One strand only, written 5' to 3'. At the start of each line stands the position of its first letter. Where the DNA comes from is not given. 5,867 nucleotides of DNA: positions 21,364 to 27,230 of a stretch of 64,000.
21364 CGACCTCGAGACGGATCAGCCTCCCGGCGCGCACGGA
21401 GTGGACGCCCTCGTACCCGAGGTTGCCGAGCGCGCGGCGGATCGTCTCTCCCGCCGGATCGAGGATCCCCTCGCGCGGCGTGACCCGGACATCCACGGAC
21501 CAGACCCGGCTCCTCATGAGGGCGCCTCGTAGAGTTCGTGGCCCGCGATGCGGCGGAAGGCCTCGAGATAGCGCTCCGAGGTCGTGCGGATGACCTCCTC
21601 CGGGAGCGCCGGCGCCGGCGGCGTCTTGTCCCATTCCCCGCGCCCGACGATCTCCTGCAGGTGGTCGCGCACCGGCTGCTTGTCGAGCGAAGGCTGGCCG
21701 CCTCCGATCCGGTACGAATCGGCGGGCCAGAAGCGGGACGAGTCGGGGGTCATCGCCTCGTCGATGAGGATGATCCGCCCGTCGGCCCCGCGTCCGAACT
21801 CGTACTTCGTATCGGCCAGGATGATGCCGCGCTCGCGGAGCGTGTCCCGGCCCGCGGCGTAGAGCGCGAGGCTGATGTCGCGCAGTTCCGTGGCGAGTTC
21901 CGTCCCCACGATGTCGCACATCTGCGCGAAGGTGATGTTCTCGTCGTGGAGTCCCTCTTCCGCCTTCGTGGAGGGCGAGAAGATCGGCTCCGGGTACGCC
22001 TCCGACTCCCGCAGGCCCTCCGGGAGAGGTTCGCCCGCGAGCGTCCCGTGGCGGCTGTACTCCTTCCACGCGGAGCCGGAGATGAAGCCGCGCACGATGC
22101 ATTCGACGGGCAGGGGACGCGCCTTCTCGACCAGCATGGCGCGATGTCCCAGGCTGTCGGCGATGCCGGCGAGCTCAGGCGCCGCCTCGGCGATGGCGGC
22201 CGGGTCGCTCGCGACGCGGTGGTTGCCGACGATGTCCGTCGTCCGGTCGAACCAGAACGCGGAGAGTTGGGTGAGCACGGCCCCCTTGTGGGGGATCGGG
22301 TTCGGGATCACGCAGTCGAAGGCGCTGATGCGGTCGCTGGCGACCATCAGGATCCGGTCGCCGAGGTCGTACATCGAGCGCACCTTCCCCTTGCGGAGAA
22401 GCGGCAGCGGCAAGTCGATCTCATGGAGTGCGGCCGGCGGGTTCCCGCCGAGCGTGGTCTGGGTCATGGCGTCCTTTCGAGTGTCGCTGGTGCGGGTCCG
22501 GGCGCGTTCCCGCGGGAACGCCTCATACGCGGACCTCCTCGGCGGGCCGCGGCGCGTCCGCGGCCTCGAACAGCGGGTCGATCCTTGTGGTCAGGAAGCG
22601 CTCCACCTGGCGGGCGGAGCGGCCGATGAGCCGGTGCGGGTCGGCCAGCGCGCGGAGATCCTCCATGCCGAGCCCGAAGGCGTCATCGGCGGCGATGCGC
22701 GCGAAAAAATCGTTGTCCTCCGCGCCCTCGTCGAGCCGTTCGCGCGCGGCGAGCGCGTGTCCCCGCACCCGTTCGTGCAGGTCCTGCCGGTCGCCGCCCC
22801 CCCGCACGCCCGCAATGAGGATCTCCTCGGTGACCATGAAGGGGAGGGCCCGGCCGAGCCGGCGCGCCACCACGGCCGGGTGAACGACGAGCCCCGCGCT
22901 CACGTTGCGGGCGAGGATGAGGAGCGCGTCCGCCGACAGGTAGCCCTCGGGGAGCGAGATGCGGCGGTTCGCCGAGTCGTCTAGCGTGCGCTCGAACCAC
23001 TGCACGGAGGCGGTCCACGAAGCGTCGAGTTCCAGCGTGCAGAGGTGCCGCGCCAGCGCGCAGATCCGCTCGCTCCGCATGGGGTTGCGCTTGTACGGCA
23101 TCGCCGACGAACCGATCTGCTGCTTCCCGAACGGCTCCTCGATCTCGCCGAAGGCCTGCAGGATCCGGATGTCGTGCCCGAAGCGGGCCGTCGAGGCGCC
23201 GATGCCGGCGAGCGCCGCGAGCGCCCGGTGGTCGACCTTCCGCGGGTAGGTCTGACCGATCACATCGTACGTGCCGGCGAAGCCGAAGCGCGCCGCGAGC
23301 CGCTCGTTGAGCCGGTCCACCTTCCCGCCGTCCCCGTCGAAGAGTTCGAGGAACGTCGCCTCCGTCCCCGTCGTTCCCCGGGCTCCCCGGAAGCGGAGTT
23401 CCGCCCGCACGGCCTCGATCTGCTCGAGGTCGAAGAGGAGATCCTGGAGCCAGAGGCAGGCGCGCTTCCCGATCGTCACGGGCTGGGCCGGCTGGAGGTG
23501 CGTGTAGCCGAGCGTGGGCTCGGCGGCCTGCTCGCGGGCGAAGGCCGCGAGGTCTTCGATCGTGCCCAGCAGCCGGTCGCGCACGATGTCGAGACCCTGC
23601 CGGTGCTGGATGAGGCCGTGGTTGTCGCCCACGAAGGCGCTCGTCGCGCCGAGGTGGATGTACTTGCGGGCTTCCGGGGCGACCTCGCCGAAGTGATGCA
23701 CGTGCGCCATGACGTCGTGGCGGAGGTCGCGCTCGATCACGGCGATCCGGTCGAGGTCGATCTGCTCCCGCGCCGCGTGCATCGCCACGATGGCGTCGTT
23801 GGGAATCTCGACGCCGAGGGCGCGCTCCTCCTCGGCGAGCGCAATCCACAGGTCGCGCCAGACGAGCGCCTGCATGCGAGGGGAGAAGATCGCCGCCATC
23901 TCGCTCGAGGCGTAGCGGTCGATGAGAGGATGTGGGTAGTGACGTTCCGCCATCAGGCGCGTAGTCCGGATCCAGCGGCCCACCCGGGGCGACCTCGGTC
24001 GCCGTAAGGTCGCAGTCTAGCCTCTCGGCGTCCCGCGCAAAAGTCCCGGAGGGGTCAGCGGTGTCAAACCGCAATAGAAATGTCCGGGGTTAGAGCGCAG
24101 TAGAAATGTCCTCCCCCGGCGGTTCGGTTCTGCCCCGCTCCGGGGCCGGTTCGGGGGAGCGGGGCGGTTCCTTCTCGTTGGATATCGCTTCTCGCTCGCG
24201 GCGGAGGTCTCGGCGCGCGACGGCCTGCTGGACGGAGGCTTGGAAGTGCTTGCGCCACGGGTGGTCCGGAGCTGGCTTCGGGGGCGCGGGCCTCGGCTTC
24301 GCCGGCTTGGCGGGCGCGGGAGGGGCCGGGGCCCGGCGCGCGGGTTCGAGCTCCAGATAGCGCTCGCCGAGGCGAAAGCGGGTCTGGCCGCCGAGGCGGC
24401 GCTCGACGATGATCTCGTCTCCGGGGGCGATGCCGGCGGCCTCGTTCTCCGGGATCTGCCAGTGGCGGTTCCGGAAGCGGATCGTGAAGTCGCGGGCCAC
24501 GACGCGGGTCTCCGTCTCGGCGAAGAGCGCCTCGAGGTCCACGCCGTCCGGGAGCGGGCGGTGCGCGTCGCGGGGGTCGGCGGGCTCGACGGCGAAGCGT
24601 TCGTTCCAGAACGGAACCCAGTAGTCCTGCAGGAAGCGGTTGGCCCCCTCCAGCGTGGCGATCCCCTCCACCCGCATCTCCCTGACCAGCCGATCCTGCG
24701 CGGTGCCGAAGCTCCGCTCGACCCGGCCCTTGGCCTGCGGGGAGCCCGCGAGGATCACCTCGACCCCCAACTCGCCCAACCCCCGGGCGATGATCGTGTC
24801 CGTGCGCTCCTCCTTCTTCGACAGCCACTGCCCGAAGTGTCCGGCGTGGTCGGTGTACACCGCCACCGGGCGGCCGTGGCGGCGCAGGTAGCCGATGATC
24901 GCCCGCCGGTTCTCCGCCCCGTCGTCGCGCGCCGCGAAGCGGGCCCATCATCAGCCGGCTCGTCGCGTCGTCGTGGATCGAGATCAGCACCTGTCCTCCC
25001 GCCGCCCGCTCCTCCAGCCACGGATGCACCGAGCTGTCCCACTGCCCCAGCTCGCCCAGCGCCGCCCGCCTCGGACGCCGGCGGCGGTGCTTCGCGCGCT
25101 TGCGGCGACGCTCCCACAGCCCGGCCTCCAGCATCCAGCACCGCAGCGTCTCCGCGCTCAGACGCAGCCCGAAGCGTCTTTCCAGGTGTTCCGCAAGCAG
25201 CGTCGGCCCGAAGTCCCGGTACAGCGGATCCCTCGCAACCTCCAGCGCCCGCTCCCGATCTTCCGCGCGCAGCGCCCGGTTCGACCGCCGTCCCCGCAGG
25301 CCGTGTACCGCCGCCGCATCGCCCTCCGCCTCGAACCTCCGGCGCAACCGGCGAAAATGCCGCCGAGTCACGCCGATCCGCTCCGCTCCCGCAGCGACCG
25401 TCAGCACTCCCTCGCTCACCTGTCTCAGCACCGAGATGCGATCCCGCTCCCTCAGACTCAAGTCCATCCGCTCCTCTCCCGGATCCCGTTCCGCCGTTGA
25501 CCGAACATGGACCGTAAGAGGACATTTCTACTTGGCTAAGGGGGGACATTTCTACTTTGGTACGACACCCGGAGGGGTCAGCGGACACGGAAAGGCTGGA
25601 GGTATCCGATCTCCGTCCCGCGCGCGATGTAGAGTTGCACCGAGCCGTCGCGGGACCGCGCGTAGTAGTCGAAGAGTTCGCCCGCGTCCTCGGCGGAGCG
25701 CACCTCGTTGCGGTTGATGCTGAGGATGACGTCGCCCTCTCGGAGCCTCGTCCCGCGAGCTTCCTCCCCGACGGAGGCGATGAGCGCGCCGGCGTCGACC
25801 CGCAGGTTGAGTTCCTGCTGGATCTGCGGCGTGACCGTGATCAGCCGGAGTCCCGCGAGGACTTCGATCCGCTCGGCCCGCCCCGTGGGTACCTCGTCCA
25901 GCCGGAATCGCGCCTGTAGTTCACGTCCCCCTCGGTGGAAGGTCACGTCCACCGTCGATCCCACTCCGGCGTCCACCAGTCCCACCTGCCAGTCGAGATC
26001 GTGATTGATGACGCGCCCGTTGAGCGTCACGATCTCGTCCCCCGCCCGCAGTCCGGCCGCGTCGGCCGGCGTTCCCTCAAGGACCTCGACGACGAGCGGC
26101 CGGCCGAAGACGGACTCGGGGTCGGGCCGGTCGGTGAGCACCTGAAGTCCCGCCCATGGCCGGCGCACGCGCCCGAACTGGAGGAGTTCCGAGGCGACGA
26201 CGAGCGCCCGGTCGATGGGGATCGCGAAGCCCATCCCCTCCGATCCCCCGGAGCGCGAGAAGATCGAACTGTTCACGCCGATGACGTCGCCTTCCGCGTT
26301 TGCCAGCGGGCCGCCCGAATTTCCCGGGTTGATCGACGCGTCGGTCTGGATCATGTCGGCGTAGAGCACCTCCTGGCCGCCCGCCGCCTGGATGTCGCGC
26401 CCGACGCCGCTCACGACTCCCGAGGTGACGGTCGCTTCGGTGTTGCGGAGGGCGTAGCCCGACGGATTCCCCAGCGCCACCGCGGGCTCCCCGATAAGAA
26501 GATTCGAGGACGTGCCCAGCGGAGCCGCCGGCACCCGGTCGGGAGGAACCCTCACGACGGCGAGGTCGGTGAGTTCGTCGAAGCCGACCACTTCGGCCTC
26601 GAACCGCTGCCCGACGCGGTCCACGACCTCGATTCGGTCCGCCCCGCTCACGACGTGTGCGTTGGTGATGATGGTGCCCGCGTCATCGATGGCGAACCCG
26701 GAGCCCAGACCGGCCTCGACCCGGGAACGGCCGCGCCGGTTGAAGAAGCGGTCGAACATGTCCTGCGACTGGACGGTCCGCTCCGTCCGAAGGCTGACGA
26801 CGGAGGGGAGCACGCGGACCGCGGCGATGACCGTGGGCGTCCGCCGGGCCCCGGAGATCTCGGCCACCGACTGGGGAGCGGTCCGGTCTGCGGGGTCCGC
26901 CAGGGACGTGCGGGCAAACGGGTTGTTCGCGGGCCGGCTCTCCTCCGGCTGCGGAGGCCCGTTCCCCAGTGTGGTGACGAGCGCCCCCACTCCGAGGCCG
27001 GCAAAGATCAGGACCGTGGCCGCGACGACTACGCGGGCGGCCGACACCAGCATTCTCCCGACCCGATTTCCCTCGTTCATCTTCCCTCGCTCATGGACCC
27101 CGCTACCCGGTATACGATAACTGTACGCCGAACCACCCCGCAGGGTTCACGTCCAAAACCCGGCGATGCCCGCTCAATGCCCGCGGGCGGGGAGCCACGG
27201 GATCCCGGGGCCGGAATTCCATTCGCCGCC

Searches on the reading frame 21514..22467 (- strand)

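Call 33: search_protein_families(library=pfam, proteins=[window:21514-22467:-], max_evalue=0.00001)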
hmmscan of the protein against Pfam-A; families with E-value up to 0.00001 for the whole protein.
window:21514-22467:- (317 aa): 1 family
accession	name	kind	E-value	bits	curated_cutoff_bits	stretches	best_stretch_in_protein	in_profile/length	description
PF01259.24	SAICAR_synt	-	8.3e-70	235.6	20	1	24-273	2-222/233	SAICAR synthetase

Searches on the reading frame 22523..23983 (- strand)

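Call 33: search_protein_families(library=pfam, proteins=[window:22523-23983:-], max_evalue=0.00001)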
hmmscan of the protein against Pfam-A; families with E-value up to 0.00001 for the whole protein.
window:22523-23983:- (486 aa): 2 families
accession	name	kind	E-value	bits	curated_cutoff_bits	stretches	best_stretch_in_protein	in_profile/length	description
PF00206.25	Lyase_1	-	2.6e-25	89.9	27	1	49-311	39-307/312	Lyase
PF10397.14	ADSL_C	-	1.3e-16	61.1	32.7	1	381-463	1-79/79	Adenylosuccinate lyase C-terminus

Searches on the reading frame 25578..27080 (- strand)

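Call 53: search_protein_families(library=pfam, proteins=[window:25578-27080:-], max_evalue=0.00001)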
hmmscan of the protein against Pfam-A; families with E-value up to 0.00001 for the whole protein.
window:25578-27080:- (500 aa): 5 families
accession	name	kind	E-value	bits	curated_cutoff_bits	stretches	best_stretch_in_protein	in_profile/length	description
PF13365.12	Trypsin_2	-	3.4e-33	115.9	27.6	1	126-269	1-144/144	Trypsin-like peptidase domain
PF00089.32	Trypsin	-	6.9e-19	69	20.6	1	127-292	28-216/220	Trypsin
PF13180.12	PDZ_2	-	6.2e-17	62.1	27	1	327-391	13-77/80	PDZ domain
PF17820.7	PDZ_6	-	1.8e-13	50.4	27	1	330-381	2-52/54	PDZ domain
PF00595.29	PDZ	-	1.8e-09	38.3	23.2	0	329-359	28-58/81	PDZ domain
